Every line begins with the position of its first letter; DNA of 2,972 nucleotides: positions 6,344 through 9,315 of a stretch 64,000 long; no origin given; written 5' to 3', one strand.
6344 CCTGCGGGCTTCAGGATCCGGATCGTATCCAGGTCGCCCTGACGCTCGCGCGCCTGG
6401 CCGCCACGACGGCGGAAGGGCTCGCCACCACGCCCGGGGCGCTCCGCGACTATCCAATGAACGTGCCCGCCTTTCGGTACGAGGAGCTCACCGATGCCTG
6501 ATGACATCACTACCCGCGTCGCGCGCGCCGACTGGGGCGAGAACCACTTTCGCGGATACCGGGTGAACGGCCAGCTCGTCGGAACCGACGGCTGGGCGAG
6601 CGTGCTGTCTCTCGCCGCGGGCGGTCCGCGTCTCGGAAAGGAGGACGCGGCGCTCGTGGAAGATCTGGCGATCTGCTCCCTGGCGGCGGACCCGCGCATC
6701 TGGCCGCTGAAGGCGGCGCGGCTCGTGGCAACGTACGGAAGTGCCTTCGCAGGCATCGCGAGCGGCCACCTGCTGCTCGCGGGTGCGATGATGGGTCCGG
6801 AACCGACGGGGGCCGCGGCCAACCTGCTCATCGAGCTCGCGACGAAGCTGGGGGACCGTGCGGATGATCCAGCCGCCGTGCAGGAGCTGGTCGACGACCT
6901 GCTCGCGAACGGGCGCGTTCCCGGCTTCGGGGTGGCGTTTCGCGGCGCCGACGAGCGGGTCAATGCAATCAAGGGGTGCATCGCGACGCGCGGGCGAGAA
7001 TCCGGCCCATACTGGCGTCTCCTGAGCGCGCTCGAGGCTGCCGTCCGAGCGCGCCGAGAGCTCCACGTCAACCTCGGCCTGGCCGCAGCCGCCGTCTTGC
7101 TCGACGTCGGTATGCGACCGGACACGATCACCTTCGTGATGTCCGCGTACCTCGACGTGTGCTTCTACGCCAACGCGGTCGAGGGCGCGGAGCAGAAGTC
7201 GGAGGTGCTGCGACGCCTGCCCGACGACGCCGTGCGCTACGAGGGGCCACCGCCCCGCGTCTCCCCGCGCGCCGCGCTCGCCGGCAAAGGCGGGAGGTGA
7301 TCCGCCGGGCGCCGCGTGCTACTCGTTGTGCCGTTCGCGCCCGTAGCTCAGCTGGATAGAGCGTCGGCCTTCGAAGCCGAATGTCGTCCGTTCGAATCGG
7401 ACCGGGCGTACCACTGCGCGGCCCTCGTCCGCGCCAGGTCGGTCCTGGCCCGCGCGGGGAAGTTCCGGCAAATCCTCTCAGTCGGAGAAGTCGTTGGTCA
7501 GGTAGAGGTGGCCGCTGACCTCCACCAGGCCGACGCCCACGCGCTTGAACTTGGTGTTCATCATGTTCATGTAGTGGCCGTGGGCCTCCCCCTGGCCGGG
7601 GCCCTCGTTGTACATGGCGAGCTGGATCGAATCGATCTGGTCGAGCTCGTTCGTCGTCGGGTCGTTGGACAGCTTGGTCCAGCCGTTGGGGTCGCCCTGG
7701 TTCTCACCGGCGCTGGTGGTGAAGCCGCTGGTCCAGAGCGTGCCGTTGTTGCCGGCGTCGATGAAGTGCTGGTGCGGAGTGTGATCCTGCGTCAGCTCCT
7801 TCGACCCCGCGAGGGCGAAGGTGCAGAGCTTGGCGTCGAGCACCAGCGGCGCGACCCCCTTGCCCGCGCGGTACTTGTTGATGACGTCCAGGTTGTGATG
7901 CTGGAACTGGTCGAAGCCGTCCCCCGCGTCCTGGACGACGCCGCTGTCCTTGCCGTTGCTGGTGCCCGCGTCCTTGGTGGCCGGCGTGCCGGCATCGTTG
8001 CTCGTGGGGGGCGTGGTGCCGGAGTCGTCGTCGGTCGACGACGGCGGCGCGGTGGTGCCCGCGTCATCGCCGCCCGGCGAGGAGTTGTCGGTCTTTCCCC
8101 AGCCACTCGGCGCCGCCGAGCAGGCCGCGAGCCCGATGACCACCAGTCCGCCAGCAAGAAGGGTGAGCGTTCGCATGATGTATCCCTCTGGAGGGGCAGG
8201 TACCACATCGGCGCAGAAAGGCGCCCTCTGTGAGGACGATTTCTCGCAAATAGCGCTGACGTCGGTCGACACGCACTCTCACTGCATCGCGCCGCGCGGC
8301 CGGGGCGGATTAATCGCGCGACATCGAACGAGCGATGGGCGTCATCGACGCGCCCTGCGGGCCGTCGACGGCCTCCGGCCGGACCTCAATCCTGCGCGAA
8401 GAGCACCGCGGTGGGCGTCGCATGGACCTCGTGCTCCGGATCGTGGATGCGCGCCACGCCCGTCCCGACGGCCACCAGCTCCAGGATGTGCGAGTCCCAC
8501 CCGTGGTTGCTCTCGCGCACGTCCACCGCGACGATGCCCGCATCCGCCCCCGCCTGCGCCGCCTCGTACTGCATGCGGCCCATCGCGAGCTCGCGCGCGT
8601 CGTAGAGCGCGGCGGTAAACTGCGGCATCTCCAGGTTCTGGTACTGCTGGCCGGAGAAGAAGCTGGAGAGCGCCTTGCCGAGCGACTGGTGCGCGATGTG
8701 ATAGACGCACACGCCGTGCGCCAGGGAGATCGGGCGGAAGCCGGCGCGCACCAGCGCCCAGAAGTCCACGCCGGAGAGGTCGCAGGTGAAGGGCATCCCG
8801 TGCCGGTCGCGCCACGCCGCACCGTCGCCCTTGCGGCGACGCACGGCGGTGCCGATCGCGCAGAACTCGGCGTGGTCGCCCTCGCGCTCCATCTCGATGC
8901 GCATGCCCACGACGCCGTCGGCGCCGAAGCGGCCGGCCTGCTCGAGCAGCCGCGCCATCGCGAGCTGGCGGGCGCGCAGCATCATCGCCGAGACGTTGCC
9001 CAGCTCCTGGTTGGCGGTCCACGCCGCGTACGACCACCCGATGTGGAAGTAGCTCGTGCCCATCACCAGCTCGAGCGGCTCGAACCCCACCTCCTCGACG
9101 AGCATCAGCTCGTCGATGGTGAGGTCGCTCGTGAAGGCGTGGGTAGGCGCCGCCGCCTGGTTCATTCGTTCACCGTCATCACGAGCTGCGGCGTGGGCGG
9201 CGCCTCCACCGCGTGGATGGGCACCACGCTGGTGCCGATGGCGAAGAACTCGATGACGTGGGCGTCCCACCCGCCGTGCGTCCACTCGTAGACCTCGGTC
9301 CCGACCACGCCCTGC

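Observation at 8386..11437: Tightly coupled operon of a zinc-ribbon protein followed by three paralogous tandem-YbjQ (DUF74) proteins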

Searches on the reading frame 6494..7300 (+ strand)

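Call 88: search_protein_families(library=pfam, proteins=[window:6494-7300:+], max_evalue=0.001)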
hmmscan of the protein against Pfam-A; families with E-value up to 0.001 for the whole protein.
window:6494-7300:+ (268 aa): 1 family
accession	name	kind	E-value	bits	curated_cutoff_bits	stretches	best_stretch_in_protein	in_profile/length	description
PF00285.26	Citrate_synt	-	4e-08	33.1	27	1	83-218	198-334/357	Citrate synthase, C-terminal domain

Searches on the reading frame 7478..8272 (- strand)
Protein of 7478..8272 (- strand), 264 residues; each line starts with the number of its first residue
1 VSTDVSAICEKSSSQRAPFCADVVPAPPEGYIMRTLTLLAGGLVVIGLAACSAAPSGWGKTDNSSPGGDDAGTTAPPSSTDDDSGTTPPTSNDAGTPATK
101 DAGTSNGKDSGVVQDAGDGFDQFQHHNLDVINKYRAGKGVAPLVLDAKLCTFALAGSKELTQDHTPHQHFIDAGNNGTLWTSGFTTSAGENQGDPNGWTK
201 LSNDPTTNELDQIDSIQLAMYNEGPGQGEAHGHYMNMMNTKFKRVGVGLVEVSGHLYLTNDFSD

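Call 88: search_protein_families(library=pfam, proteins=[window:7478-8272:-], max_evalue=0.001)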
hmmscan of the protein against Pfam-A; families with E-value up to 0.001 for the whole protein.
window:7478-8272:- (264 aa): 1 family
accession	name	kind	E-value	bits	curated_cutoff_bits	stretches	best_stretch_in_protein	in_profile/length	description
PF00188.32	CAP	-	1.3e-12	49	21.1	1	128-257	1-110/117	Cysteine-rich secretory protein family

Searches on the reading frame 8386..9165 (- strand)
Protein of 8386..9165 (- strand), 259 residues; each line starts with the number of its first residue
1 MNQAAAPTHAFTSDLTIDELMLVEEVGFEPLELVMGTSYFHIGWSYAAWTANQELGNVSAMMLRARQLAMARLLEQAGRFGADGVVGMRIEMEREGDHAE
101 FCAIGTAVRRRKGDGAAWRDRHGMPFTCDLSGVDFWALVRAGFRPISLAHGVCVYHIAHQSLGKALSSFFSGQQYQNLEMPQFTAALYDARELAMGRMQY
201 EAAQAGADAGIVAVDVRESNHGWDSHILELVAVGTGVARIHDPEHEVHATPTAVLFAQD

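Call 3: search_protein_families(library=pfam, proteins=[window:8386-9165:-], max_evalue=1)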
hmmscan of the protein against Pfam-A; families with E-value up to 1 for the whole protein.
window:8386-9165:- (259 aa): 1 family
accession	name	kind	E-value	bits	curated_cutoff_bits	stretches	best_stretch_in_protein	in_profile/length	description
PF01906.23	YbjQ_1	-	1.1e-18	68.2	23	2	54-109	46-102/103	Putative heavy-metal-binding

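Call 4: search_protein_families(library=padloc, proteins=[window:8386-9165:-], max_evalue=1)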
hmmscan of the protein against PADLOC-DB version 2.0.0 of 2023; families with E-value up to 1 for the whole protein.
window:8386-9165:- (259 aa): 0 families

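Call 5: search_protein_families(library=ncbifam, proteins=[window:8386-9165:-], max_evalue=1)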
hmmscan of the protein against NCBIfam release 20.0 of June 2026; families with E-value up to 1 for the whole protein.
window:8386-9165:- (259 aa): 5 families
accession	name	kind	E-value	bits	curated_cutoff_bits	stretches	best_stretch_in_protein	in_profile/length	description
NF002989.0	PRK03732.1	equivalog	5.1e-10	39.5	181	2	41-109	37-109/114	hypothetical protein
NF002776.0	PRK02877.1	equivalog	3.8e-09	36.6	160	2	61-110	53-105/107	hypothetical protein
NF002224.0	PRK01119.1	equivalog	8.5e-08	32.2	169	2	161-238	34-104/110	putative heavy metal-binding protein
NF009496.0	PRK12856.1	subfamily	1.1e-06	28.8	177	2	183-218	50-84/103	hypothetical protein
NF009495.0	PRK12855.1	subfamily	0.011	16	180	0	184-217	51-83/103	hypothetical protein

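Call 96: search_protein_families(library=phrogs, proteins=[window:8386-9165:-], max_evalue=0.01)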
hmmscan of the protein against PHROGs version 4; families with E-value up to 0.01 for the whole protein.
window:8386-9165:- (259 aa): 1 family
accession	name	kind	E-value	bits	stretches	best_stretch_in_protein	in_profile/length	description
phrog_15412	-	unknown function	1.4e-07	32.8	1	183-237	99-153/159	-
